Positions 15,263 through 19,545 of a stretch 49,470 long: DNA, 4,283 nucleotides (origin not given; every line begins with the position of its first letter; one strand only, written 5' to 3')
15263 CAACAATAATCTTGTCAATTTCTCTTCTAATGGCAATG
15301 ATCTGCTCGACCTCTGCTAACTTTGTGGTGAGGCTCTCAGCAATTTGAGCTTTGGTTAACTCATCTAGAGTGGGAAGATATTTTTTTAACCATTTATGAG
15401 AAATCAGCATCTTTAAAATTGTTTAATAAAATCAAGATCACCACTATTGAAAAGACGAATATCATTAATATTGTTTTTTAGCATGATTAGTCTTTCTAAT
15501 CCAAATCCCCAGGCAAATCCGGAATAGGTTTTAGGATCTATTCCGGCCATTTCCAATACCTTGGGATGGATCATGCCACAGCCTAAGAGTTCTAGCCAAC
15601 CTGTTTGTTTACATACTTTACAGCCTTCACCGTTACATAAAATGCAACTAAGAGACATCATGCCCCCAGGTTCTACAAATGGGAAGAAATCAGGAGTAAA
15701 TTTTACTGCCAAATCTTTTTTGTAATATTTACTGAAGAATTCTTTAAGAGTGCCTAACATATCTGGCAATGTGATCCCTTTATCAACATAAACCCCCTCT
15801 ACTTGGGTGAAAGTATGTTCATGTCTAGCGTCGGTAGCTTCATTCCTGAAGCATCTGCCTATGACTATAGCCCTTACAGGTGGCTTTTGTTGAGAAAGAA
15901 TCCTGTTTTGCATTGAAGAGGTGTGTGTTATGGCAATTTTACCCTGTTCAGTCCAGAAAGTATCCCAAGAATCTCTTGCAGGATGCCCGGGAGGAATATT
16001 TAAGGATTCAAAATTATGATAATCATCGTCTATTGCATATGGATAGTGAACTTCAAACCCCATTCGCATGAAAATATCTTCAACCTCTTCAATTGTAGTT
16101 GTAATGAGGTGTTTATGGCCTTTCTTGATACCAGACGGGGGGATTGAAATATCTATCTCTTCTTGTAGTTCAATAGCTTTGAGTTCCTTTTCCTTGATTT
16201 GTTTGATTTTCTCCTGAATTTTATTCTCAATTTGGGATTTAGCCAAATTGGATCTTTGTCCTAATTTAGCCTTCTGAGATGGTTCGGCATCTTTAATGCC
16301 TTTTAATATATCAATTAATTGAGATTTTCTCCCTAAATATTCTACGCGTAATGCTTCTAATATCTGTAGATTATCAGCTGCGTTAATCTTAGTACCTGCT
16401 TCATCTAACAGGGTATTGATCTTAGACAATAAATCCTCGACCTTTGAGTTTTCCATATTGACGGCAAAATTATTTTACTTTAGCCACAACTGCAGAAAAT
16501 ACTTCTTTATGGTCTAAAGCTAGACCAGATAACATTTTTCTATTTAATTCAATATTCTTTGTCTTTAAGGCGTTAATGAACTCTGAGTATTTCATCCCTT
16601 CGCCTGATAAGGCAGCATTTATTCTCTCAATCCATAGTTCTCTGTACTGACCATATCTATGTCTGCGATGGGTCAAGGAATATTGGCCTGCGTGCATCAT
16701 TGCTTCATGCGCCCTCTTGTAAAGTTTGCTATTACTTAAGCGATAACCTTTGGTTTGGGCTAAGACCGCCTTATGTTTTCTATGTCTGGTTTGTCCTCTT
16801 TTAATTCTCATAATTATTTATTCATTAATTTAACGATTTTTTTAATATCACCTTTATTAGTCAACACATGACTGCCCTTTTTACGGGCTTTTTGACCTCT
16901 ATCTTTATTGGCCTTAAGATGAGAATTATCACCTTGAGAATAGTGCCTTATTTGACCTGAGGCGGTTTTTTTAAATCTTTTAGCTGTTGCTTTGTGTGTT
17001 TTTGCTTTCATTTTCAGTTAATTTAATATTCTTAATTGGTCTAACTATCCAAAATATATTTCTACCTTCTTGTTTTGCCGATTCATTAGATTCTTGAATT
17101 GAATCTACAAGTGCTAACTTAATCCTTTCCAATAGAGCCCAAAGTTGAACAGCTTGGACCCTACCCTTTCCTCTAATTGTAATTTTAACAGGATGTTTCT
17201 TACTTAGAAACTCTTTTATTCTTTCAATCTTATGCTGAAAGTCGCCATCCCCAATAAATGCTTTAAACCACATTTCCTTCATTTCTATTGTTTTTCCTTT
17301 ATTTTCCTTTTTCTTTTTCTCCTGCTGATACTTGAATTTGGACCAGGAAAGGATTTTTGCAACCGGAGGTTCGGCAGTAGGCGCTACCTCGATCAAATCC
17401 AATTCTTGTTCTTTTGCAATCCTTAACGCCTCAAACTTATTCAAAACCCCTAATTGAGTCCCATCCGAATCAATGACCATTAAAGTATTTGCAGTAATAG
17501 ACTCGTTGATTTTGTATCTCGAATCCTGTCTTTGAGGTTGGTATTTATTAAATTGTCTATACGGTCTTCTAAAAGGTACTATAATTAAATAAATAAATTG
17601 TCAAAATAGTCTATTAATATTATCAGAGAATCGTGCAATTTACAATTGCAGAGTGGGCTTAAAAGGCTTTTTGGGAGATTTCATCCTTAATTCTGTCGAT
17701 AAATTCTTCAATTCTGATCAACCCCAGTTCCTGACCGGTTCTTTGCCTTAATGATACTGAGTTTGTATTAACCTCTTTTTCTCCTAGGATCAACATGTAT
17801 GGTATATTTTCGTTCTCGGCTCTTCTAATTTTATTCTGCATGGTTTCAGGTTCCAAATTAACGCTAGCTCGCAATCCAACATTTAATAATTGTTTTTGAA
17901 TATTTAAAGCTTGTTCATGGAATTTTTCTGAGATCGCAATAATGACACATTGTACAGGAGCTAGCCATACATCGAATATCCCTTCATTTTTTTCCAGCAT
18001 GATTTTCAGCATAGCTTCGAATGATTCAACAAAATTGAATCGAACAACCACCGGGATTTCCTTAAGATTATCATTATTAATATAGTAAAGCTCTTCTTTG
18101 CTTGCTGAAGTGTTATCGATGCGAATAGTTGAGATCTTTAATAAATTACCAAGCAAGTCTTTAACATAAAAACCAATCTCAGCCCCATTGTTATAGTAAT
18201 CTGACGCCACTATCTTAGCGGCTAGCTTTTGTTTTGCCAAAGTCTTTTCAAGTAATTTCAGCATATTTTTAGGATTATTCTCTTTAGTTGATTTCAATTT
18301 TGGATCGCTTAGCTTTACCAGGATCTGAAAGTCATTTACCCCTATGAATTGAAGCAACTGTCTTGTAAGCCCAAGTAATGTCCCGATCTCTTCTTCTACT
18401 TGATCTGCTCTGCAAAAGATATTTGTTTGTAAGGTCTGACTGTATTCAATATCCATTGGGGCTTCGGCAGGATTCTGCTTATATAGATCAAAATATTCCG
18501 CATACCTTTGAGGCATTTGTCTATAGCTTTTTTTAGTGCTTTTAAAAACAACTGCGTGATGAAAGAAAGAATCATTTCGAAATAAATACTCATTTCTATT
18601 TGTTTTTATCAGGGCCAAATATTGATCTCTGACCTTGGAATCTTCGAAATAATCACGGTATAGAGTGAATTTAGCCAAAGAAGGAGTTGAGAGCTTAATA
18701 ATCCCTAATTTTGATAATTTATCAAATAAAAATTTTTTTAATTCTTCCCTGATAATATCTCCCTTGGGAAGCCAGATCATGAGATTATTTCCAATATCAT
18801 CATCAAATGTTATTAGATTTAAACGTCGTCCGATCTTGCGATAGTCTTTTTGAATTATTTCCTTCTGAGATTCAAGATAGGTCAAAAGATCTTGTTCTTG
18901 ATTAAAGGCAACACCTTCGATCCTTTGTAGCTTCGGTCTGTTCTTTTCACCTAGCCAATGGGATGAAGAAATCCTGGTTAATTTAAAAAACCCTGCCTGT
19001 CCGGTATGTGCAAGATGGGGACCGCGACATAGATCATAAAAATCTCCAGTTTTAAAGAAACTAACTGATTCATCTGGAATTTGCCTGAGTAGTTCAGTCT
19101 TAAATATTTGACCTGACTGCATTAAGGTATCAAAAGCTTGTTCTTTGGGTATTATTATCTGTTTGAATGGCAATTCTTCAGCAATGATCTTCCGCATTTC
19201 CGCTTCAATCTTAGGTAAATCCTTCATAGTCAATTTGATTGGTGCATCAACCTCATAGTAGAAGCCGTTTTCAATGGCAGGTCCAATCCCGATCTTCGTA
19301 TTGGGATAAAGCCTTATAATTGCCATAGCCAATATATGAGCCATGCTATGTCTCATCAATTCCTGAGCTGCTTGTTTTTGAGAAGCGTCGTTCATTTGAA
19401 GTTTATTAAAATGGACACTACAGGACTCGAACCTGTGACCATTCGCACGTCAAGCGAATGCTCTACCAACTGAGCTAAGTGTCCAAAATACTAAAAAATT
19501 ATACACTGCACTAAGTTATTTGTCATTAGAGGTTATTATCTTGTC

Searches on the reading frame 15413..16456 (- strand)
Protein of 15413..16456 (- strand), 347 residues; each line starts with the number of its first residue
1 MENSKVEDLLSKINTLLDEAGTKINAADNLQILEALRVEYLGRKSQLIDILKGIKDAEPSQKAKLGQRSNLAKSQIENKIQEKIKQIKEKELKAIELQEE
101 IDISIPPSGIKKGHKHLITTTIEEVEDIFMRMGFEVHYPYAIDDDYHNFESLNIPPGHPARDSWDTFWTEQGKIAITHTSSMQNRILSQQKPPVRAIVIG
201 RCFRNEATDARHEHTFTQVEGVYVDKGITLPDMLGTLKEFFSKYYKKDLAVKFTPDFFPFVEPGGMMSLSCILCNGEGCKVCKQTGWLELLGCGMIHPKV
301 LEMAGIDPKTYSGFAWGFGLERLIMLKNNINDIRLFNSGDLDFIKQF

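Call 57: search_protein_families(library=pfam, proteins=[window:15413-16456:-], max_evalue=0.001)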
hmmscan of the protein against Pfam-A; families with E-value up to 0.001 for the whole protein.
window:15413-16456:- (347 aa): 3 families
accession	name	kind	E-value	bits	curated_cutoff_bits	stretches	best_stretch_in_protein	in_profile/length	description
PF01409.25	tRNA-synt_2d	-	1.4e-85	287.1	19.8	1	101-347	2-246/246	tRNA synthetases class II core domain (F)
PF02912.23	Phe_tRNA-synt_N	-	3.6e-16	59.3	22.3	1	29-94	2-67/69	Aminoacyl tRNA synthetase class II, N-terminal domain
PF00152.25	tRNA-synt_2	-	0.00017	21.2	25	0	198-224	96-121/308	tRNA synthetases class II (D, K and N)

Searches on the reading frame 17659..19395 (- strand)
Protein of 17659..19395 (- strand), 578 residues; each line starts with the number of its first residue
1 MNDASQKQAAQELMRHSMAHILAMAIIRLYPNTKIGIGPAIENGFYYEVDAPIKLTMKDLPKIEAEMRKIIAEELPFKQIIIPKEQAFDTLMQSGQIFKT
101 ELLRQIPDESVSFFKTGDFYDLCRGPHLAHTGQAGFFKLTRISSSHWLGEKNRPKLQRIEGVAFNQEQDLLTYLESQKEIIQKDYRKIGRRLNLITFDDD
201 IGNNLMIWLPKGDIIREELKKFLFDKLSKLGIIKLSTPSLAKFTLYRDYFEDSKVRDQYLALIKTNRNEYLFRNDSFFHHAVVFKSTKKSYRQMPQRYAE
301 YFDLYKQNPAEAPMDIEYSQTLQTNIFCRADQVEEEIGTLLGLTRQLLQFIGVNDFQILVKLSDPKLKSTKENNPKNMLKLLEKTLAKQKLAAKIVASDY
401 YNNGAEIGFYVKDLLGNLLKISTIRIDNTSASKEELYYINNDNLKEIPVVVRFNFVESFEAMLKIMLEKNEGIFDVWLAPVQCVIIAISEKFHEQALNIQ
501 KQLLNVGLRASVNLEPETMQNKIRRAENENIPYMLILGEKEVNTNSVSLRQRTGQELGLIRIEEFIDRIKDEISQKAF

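Call 57: search_protein_families(library=pfam, proteins=[window:17659-19395:-], max_evalue=0.001)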
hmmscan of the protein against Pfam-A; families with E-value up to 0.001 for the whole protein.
window:17659-19395:- (578 aa): 2 families
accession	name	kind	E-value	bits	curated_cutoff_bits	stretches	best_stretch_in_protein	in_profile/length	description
PF03129.25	HGTP_anticodon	-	1.3e-21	77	21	1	482-571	1-93/94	Anticodon binding domain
PF07973.19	tRNA_SAD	-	1.3e-11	44.7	24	1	112-160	2-44/44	Threonyl and Alanyl tRNA synthetase second additional domain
